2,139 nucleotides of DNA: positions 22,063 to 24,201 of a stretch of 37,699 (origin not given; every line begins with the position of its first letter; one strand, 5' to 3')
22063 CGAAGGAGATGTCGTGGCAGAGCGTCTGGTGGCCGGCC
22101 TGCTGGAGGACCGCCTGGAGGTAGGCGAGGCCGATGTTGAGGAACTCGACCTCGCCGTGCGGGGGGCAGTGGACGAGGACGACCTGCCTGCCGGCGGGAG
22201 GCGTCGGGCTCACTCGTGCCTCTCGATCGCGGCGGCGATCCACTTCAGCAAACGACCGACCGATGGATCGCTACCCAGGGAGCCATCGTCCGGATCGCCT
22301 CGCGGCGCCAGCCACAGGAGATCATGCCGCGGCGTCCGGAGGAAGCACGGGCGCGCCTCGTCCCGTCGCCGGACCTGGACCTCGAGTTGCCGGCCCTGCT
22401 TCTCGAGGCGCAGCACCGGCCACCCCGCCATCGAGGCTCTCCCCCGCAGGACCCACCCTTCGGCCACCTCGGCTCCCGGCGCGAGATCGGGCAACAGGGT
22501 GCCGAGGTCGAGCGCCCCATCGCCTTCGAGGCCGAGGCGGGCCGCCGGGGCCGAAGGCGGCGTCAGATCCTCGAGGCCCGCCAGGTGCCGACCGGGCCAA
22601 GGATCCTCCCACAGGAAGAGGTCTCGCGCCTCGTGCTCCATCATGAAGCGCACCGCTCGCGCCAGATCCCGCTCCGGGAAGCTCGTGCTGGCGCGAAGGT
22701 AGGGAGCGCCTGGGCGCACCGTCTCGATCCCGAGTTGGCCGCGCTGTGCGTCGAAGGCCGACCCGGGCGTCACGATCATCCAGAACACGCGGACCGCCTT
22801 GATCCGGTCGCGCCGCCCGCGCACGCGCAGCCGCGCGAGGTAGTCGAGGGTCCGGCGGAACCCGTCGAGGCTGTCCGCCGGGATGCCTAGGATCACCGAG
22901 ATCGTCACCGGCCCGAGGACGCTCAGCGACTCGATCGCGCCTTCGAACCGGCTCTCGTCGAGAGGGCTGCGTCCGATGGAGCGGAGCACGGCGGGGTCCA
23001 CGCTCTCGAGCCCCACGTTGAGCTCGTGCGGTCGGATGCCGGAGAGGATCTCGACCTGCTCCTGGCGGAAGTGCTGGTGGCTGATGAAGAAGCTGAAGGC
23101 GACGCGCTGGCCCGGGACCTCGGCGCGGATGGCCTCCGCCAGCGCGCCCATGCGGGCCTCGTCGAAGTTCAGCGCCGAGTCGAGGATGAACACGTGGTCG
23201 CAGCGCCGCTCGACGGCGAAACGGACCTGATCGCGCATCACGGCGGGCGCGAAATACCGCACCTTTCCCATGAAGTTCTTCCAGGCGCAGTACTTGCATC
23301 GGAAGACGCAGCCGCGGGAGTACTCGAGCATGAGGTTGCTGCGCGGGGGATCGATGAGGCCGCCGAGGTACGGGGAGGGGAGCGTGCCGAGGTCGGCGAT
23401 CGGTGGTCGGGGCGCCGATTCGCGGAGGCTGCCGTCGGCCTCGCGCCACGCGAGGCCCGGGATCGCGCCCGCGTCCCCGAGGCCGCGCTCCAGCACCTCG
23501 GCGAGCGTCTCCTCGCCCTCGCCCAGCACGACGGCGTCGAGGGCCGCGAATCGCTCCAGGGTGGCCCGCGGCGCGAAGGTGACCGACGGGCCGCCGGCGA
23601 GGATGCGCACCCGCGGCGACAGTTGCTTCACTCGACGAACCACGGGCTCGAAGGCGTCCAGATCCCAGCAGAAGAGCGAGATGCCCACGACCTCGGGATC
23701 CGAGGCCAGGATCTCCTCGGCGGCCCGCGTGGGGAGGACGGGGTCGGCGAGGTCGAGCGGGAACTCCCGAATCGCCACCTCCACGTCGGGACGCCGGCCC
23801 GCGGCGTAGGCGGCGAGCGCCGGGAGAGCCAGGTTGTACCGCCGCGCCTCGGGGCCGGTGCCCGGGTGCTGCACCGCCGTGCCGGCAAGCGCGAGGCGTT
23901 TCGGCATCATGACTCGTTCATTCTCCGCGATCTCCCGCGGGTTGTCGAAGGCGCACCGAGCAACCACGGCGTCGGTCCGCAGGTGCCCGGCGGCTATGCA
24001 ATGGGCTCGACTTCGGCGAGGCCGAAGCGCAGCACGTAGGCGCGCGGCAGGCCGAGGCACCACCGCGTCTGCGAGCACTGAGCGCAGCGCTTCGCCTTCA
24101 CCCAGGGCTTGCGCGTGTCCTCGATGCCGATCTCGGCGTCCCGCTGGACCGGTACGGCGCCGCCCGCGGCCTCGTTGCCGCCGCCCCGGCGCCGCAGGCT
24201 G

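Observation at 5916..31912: Cluster-specific ~80-aa module fused to seven or eight otherwise unrelated proteins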

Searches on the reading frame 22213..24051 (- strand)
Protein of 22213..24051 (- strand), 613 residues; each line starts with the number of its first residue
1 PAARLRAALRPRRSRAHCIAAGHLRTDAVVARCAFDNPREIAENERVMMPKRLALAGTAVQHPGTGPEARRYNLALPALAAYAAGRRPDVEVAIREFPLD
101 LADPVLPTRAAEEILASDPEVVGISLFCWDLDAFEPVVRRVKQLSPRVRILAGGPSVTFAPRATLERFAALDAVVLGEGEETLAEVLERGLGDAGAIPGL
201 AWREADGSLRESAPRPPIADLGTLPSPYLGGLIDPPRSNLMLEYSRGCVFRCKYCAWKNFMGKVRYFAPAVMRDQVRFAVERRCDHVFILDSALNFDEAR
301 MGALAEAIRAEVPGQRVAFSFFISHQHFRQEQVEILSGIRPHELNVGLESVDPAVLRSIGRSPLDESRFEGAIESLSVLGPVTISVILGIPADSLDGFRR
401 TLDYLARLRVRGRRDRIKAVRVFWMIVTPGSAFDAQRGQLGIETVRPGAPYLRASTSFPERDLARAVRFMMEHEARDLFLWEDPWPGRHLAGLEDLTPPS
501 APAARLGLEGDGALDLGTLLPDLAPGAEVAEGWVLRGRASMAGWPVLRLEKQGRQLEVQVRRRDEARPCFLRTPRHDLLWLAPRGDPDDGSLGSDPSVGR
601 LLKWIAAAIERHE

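Call 14: search_protein_families(library=ncbifam, proteins=[window:22213-24051:-], max_evalue=0.01)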
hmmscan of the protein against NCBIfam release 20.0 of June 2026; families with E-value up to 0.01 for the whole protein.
window:22213-24051:- (613 aa): 18 families
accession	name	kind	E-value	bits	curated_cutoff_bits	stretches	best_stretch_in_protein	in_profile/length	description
NF033712.0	B12_rSAM_KedN5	subfamily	1.2e-28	99.7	700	1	109-447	52-401/624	KedN5 family methylcobalamin-dependent radical SAM C-methyltransferase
NF050148.1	rSAM_ApyD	equivalog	1.1e-25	90.1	750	1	102-421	58-379/645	RiPP biosynthesis radical SAM protein ApyD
TIGR04013.1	B12_SAM_MJ_1487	hypoth_equivalog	2e-18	66.4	251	1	109-414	33-339/382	TIGR04013 family B12-binding domain/radical SAM domain-containing protein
TIGR03975.1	rSAM_ocin_1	subfamily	6.3e-15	54.7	281.85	1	109-359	119-381/606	RiPP maturation radical SAM C-methyltransferase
TIGR04072.2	rSAM_ladder_B12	equivalog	8.6e-15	54.3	360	1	131-408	83-349/443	lipid biosynthesis B12-binding/radical SAM protein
TIGR03471.1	HpnJ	equivalog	5e-14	52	577.6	1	137-410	87-367/472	hopanoid biosynthesis associated radical SAM protein HpnJ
TIGR04367.1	HpnR_B12_rSAM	equivalog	6.8e-14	51.3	650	1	115-310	57-255/490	hopanoid C-3 methylase HpnR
TIGR04479.1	bcpD_PhpK_rSAM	subfamily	5.5e-13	48.1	600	1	114-407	105-408/504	PhpK family radical SAM P-methyltransferase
TIGR02026.1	BchE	equivalog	5.6e-13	48.6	481.35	1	105-311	50-267/497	magnesium-protoporphyrin IX monomethyl ester anaerobic oxidative cyclase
TIGR04385.1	B12_rSAM_cofa1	equivalog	1.2e-12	47.8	450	1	112-334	55-290/438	B12 lower ligand biosynthesis radical SAM protein BzaD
TIGR04190.1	B12_SAM_Ta0216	equivalog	1.8e-11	43.3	500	2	244-416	224-404/554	TIGR04190 family B12-binding domain/radical SAM domain protein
TIGR04295.1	B12_rSAM_oligo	hypoth_equivalog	4.1e-11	42.2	400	2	242-351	203-304/422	TIGR04295 family B12-binding domain-containing radical SAM protein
TIGR04014.1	B12_SAM_MJ_0865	equivalog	7e-11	41.6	360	1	120-263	40-184/434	methyl-coenzyme M reductase glutamine C-methyltransferase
NF038361.1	rSAM_Sden_1168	equivalog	2e-06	26.7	575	1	109-408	131-451/560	Sden_1168 family B12-binding radical SAM P-methyltransferase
NF040542.1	rSAM_RCCLKC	equivalog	4.6e-05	22.7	450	1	138-302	69-243/423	arsinothricin biosynthesis radical SAM protein ArsL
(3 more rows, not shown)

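Call 32: find_encoding_contigs(protein=window:22213-23907:-, flank=10000, max_places=6)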
Protein window:22213-23907:- (565 aa): 1 contig read that carries it; 1 place shown.
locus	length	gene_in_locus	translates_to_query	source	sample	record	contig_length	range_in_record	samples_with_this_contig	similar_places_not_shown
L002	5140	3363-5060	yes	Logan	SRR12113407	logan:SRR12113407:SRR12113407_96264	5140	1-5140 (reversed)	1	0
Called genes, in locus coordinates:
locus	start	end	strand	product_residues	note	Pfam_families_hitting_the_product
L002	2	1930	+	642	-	?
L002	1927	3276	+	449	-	PF04055:Radical_SAM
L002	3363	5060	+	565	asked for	PF02310:B12-binding, PF04055:Radical_SAM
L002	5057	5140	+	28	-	?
